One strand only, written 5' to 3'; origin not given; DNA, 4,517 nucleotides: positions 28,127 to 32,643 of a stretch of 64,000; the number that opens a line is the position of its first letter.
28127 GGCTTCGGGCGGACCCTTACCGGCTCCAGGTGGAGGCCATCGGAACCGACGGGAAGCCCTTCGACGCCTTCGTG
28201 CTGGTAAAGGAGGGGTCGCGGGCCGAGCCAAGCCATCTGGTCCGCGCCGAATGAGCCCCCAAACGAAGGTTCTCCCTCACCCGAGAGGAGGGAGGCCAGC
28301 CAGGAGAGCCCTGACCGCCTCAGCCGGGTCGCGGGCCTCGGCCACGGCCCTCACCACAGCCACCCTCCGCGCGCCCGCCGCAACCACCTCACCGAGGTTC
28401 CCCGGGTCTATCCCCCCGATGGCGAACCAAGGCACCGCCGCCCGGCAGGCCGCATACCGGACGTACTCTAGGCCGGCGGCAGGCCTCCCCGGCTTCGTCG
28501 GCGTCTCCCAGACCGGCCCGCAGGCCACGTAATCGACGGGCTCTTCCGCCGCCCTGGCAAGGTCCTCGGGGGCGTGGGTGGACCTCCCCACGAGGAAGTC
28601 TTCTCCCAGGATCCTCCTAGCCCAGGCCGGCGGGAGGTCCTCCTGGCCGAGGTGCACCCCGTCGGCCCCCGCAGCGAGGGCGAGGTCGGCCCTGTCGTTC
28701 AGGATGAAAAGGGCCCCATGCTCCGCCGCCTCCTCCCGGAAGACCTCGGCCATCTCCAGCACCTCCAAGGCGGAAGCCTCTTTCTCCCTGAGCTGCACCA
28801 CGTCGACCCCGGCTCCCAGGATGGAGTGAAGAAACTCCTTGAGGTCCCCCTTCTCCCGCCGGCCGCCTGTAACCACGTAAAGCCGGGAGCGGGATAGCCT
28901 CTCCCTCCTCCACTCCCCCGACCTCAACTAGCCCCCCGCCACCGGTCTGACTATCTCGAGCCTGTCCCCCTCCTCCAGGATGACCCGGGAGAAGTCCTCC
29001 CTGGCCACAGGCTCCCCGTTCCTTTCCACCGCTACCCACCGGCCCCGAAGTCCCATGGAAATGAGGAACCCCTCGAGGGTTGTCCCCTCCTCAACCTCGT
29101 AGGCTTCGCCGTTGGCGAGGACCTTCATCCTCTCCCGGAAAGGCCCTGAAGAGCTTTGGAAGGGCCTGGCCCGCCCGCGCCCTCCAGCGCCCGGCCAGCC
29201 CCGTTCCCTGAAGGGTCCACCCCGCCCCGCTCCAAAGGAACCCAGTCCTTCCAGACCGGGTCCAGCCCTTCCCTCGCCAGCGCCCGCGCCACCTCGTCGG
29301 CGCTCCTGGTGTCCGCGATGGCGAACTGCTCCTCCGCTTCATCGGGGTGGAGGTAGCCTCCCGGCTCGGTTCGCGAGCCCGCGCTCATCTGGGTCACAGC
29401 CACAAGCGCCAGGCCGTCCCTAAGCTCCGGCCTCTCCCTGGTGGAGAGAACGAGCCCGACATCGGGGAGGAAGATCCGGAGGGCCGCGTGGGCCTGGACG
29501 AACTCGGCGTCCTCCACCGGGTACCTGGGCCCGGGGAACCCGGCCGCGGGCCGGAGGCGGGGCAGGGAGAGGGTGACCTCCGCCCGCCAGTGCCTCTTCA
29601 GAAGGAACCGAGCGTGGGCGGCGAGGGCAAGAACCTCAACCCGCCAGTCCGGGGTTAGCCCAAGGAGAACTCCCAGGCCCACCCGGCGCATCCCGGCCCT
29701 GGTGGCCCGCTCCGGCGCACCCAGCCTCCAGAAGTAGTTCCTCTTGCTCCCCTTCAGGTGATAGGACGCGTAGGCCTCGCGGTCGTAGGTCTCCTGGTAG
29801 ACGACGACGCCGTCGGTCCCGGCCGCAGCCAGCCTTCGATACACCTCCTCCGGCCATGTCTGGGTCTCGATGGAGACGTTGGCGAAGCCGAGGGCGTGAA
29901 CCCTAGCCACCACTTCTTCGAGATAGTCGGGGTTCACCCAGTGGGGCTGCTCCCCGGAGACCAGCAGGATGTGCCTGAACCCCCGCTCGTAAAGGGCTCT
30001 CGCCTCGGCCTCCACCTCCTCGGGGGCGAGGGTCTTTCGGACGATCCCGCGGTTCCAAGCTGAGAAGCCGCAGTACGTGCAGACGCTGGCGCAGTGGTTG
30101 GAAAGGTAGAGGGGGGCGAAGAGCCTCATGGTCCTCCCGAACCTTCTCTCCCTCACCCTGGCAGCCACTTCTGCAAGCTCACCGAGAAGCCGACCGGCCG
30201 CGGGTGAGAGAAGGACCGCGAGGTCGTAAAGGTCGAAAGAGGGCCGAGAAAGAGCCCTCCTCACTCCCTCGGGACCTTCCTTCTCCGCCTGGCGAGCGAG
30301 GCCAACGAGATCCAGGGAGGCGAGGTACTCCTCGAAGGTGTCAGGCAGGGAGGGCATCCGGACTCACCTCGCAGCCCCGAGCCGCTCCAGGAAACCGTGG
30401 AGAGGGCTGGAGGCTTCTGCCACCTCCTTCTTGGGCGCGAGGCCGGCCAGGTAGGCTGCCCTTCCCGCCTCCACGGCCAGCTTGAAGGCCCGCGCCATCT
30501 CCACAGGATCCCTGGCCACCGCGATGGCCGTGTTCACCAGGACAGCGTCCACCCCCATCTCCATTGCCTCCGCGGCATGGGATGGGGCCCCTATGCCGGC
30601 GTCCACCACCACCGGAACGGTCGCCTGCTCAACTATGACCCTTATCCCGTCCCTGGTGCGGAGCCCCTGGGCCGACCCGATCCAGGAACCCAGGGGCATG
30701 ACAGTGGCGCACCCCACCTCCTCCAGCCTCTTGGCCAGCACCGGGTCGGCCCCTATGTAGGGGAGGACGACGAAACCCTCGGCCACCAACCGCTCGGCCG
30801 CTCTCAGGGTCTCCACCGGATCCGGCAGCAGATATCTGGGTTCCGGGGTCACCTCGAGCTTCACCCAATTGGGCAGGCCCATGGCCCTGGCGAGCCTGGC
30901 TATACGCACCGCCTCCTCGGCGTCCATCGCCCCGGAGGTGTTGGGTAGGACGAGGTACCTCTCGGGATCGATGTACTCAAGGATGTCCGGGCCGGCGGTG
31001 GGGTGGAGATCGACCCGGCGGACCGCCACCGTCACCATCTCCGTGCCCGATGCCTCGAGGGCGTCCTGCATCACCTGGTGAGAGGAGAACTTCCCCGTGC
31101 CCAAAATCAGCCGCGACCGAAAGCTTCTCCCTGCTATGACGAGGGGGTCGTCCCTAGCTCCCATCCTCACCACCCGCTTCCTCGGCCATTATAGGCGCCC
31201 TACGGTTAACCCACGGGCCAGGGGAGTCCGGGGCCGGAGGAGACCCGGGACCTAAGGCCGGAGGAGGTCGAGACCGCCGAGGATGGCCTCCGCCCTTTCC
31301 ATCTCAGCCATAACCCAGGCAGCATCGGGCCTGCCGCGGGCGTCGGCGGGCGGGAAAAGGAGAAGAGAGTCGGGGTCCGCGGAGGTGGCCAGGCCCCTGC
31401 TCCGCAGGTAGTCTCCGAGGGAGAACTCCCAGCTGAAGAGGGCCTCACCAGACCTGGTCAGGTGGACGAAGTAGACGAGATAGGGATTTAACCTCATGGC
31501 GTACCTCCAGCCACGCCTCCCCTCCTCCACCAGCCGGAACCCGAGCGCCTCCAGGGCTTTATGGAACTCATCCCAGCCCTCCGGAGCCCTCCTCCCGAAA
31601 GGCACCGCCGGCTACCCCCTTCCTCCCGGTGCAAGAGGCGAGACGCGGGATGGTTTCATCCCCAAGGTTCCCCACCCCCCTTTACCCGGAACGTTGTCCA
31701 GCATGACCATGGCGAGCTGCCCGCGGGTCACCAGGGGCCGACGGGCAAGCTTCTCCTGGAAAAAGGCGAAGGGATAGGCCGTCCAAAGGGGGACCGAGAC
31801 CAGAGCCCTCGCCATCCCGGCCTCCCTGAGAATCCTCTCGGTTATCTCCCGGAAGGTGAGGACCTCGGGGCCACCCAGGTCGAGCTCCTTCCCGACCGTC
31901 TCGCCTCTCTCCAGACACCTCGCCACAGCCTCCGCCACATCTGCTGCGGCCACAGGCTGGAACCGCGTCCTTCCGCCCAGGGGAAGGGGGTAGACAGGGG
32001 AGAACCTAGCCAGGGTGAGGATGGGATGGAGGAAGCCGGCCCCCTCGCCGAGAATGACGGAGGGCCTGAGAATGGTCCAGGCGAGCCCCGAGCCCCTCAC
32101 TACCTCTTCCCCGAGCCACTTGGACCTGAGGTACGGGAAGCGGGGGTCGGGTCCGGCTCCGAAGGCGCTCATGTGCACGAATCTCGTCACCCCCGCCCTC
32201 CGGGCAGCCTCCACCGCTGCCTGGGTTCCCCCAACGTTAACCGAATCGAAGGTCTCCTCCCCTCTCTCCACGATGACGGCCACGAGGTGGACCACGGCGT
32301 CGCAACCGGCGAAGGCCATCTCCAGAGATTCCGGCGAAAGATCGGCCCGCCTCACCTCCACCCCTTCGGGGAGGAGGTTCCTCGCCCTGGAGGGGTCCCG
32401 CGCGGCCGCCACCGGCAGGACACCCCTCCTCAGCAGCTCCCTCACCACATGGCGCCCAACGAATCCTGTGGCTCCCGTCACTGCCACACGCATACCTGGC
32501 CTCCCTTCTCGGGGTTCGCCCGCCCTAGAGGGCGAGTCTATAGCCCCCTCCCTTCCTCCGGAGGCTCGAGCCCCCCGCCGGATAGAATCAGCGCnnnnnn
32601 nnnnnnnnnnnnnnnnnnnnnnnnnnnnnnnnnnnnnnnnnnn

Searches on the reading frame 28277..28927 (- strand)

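Call 71: search_protein_families(library=pfam, proteins=[window:28277-28927:-], max_evalue=0.00001)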
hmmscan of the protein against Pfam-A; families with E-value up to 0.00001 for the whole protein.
window:28277-28927:- (216 aa): 1 family
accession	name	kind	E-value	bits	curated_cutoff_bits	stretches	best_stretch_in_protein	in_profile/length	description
PF02581.23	TMP-TENI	-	6.5e-60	202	27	1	16-195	1-180/180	Thiamine monophosphate synthase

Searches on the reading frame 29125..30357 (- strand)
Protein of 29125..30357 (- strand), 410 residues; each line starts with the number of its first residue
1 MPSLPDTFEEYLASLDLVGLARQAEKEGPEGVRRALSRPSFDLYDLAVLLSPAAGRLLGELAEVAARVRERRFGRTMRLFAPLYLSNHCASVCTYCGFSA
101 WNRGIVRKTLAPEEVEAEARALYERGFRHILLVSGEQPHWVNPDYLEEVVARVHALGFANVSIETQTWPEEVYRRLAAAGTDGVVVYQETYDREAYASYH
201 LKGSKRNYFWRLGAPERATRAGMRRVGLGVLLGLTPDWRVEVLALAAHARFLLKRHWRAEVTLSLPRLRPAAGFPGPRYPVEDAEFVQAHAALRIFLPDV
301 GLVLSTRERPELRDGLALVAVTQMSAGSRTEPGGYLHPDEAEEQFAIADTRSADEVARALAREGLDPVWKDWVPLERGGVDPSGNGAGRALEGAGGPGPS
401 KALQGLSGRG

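Call 71: search_protein_families(library=pfam, proteins=[window:29125-30357:-], max_evalue=0.00001)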
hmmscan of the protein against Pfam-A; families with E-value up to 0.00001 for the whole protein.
window:29125-30357:- (410 aa): 2 families
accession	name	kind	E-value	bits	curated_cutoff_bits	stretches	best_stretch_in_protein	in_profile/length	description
PF06968.18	BATS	-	2.7e-16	59.9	22.2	1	264-365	1-87/88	Biotin and Thiamin Synthesis associated domain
PF04055.27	Radical_SAM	-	2.1e-14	54.4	29.5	1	85-245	3-165/166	Radical SAM superfamily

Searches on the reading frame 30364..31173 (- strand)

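Call 71: search_protein_families(library=pfam, proteins=[window:30364-31173:-], max_evalue=0.00001)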
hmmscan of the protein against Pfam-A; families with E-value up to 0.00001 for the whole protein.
window:30364-31173:- (269 aa): 2 families
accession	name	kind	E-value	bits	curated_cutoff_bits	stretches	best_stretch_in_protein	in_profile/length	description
PF05690.20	ThiG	-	1.3e-111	372.3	23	1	13-257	2-247/247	Thiazole biosynthesis protein ThiG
PF00977.27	His_biosynth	-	3e-06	27.3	23.6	0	172-219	60-107/228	Histidine biosynthesis protein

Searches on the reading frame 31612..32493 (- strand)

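Call 72: search_protein_families(library=pfam, proteins=[window:31612-32493:-], max_evalue=0.00001)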
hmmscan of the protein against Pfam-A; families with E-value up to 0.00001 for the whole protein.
window:31612-32493:- (293 aa): 7 families
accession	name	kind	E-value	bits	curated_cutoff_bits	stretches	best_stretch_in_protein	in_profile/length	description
PF13460.12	NAD_binding_10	-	3.3e-30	105.8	27.2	1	7-195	1-182/184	NAD(P)H-binding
PF01370.27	Epimerase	-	1.2e-22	81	20.9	1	3-200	1-231/240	NAD dependent epimerase/dehydratase family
PF01073.25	3Beta_HSD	-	1.9e-15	57.1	22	1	4-112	1-118/280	3-beta hydroxysteroid dehydrogenase/isomerase family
PF05368.20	NmrA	-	1.3e-14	55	27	1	2-234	4-243/298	NmrA-like family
PF07993.18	NAD_binding_4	-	2.9e-14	53.3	20.1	0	5-23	1-19/258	Male sterility protein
PF04321.23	RmlD_sub_bind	-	4.5e-13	49.4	27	1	1-233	1-239/287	RmlD substrate binding domain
PF16363.11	GDP_Man_Dehyd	-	6.3e-06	26.3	27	0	5-109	2-128/332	GDP-mannose 4,6 dehydratase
